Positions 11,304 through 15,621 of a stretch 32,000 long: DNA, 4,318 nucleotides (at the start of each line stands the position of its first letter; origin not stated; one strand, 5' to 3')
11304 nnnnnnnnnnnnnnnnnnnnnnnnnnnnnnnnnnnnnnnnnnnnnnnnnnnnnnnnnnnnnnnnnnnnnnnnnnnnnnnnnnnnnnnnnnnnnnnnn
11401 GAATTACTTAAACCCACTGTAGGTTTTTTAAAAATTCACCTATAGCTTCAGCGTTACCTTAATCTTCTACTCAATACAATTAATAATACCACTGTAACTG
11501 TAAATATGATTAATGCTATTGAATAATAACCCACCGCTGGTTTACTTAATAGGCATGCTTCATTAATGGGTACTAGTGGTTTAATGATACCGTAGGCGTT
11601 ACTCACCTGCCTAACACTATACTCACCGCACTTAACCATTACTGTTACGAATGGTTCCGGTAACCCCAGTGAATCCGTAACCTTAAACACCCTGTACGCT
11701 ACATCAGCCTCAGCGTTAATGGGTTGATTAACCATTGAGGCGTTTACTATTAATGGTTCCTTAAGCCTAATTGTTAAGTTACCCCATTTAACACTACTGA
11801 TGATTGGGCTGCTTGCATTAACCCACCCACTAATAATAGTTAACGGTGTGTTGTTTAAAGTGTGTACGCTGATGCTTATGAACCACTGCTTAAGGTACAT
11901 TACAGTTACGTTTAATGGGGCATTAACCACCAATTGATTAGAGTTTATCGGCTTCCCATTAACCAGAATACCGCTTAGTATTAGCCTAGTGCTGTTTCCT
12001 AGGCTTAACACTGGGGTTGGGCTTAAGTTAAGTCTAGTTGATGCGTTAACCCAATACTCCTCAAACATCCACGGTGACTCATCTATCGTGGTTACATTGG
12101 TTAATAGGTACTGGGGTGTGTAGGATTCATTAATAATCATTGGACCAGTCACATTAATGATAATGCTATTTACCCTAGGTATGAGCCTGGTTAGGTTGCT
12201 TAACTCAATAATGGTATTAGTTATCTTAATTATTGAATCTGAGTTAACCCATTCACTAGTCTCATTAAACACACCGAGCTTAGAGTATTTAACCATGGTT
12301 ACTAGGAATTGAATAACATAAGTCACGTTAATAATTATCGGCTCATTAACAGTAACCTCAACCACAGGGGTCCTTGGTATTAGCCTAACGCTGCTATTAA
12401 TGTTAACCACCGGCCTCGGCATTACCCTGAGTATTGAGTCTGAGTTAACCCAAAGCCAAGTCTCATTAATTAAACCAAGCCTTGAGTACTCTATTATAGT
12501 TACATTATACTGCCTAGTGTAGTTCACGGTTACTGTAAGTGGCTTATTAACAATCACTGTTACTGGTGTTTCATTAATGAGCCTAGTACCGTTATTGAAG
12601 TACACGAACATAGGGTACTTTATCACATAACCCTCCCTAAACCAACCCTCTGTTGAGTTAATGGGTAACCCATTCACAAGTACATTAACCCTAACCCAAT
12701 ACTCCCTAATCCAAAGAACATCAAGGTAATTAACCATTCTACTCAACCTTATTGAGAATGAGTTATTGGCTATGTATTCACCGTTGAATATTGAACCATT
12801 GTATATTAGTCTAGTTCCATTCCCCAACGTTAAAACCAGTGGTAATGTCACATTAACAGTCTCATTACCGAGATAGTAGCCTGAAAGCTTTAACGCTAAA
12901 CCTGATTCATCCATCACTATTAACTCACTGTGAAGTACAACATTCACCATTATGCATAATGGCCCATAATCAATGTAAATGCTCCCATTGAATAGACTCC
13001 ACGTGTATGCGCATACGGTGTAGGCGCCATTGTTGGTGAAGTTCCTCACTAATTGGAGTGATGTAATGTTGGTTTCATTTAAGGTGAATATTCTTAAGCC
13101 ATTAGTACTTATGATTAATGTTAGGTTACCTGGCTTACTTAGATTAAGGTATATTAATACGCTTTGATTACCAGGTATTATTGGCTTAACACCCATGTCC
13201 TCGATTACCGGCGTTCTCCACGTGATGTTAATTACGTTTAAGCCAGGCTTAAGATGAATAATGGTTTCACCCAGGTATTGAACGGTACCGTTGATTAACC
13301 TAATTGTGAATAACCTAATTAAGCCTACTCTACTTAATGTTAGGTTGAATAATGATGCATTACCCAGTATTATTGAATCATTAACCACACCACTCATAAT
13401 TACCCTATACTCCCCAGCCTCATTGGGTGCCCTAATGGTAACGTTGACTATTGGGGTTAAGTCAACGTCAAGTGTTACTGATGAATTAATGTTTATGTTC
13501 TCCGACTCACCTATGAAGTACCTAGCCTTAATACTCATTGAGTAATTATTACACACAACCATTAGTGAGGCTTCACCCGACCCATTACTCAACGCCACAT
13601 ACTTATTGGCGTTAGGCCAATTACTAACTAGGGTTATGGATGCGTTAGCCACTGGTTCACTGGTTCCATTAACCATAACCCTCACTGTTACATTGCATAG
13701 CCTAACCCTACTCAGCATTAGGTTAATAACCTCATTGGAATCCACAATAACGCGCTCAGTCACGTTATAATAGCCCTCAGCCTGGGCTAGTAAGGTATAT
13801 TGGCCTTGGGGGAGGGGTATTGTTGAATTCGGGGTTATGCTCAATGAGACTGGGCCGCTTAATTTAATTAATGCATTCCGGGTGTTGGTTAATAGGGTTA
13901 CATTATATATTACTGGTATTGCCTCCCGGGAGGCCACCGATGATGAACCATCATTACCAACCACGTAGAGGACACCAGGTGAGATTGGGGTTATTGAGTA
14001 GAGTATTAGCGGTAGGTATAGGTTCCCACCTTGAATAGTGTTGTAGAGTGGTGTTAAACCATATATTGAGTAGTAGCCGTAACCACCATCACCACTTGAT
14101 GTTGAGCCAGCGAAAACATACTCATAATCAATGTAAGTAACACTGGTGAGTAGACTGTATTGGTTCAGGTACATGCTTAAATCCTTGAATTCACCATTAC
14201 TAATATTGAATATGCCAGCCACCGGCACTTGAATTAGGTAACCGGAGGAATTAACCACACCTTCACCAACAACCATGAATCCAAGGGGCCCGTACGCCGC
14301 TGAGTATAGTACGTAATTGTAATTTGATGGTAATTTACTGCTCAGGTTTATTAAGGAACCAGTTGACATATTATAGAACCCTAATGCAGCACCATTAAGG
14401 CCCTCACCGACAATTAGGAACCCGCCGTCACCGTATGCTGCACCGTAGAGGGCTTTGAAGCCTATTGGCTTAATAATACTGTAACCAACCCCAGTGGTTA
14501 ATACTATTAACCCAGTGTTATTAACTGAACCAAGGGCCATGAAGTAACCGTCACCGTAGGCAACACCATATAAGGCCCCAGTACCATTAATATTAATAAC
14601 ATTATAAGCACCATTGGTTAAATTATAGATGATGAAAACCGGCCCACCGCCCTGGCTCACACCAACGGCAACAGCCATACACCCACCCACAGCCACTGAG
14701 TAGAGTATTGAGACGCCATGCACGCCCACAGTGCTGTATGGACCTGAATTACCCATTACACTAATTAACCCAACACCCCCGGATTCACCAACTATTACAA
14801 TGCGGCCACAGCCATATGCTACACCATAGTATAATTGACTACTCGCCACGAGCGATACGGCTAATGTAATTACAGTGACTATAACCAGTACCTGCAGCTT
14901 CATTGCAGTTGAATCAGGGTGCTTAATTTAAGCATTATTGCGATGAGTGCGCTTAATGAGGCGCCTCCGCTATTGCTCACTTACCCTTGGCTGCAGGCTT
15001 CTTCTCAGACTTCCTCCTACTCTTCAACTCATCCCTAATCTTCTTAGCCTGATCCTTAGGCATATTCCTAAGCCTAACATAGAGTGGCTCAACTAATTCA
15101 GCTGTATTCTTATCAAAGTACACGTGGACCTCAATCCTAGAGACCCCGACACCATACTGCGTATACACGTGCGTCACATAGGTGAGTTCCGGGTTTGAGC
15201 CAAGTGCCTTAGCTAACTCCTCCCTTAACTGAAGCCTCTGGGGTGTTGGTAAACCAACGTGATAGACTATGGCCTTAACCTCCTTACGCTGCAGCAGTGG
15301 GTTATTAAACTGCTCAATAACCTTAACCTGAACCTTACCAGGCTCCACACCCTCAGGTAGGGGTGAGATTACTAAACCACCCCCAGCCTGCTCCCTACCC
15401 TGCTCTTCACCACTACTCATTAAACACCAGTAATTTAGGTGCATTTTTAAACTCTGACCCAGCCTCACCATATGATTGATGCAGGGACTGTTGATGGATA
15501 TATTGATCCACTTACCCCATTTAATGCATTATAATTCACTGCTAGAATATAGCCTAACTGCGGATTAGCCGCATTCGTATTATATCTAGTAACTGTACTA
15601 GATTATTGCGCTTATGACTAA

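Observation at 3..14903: Three-gene cell-envelope island: giant anchored glycoprotein + sedolisin + anchored propeller/repeat protein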

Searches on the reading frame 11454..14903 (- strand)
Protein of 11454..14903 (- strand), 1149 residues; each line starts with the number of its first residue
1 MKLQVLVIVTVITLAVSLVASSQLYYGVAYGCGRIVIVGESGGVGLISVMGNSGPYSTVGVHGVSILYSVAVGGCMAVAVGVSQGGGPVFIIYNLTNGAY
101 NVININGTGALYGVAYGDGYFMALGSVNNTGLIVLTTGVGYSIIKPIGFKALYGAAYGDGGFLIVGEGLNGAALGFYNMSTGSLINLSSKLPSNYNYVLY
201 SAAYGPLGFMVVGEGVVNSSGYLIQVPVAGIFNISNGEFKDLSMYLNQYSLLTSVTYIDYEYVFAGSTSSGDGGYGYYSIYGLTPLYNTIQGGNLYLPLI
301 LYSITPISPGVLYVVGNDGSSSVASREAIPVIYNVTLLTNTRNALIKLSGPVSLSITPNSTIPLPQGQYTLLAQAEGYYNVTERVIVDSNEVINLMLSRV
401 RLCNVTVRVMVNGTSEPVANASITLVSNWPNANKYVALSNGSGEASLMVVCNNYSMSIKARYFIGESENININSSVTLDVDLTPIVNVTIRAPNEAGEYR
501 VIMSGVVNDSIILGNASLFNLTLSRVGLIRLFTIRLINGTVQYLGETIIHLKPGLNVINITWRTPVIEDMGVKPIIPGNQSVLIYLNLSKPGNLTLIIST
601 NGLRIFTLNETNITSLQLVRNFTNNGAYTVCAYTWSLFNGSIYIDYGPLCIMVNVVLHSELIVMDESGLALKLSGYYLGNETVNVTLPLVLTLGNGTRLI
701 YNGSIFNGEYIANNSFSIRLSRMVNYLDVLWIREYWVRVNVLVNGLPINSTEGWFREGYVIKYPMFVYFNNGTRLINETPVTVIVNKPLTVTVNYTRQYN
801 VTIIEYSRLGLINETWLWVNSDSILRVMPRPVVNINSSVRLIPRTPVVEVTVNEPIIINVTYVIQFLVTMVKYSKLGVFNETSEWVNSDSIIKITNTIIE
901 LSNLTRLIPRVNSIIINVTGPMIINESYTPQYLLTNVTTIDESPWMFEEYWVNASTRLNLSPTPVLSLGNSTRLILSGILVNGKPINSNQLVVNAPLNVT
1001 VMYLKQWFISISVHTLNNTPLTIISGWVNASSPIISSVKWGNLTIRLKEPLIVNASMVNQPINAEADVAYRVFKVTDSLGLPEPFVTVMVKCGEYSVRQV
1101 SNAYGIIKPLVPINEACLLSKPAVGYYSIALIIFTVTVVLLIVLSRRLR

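Call 6: search_protein_families(library=pfam, proteins=[window:11454-14903:-], max_evalue=1)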
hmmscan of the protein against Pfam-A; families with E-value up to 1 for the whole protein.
window:11454-14903:- (1149 aa): 2 families
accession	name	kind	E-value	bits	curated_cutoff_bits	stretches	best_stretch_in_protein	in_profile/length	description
PF13620.12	CarboxypepD_reg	-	4.2e-08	33.9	32.3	2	405-482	2-79/82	Carboxypeptidase regulatory-like domain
PF08308.17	PEGA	-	7.2e-05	23.1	20.8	1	333-396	2-64/71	PEGA domain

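Call 7: search_protein_families(library=ncbifam, proteins=[window:11454-14903:-], max_evalue=1)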
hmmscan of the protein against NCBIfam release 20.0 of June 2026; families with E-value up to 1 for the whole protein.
window:11454-14903:- (1149 aa): 0 families

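Call 10: search_solved_structures(query=window:11454-14903:-, max_evalue=1)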
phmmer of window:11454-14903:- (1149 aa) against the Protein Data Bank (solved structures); distinct sequences matched with E-value up to 1: 0.

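Call 43: find_homologous_proteins(query=window:11454-14903:-)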
Query window:11454-14903:- (1149 aa): 6 proteins with E <= 0.001 among 8000 candidates.
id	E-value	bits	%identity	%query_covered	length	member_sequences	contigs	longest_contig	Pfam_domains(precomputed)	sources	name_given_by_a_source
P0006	0.0e+0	2480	100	100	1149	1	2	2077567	PF13620.13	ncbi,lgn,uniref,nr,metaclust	ncbi:PEGA domain-containing protein [Caldivirga maquilingensis]|uniref:PEGA domain-containing protei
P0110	0.0e+0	1397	56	98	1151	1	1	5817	PF08308.18,PF13620.13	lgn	-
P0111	0.0e+0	1259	53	98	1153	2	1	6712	PF13620.13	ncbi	-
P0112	0.0e+0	1114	48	98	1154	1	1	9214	-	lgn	-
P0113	2.1e-159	551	34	83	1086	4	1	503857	PF08308.18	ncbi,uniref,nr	ncbi:hypothetical protein GCM10007981_14160 [Thermocladium modestius]|uniref:PEGA domain-containing 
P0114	7.2e-7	45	28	19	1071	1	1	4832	PF25852.1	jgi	-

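Call 44: find_encoding_contigs(protein=P0112, flank=10000, max_places=2)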
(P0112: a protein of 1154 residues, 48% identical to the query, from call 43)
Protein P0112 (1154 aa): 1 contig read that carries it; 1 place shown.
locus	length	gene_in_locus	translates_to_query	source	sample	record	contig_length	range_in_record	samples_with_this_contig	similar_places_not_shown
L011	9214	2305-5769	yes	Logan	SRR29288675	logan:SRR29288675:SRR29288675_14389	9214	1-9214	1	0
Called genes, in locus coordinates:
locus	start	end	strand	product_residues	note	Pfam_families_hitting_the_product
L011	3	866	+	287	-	?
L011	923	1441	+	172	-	PF01282:Ribosomal_S24e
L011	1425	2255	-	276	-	PF00590:TP_methylase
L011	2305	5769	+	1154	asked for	-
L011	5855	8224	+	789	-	-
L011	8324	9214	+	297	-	?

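Call 45: find_encoding_contigs(protein=P0113, flank=10000, max_places=2)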
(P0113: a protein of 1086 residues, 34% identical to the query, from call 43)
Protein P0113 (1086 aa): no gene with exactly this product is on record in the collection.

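Call 80: find_encoding_contigs(protein=P0111, flank=10000, max_places=2)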
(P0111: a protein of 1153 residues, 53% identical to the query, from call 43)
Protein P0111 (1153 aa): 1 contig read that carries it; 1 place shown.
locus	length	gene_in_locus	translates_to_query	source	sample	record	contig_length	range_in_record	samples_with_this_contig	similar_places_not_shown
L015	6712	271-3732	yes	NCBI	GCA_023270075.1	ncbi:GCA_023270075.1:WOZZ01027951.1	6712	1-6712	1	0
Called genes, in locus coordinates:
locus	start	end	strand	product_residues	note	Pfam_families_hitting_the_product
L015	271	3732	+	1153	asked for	PF13620:CarboxypepD_reg (faint)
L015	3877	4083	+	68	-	-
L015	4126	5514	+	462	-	-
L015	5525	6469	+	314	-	-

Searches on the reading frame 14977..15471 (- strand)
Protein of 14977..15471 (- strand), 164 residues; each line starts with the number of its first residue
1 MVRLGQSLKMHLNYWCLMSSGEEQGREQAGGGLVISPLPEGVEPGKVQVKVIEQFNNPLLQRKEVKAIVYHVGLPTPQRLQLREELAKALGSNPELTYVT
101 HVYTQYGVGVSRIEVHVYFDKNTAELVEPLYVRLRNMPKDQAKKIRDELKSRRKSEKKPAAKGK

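Call 11: search_protein_families(library=pfam, proteins=[window:14977-15471:-], max_evalue=0.01)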
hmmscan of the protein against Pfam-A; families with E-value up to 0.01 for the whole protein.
window:14977-15471:- (164 aa): 1 family
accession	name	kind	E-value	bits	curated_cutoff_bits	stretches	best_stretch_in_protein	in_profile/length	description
PF01282.25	Ribosomal_S24e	-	4.3e-23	81.7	24.5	1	50-142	1-93/95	Ribosomal protein S24e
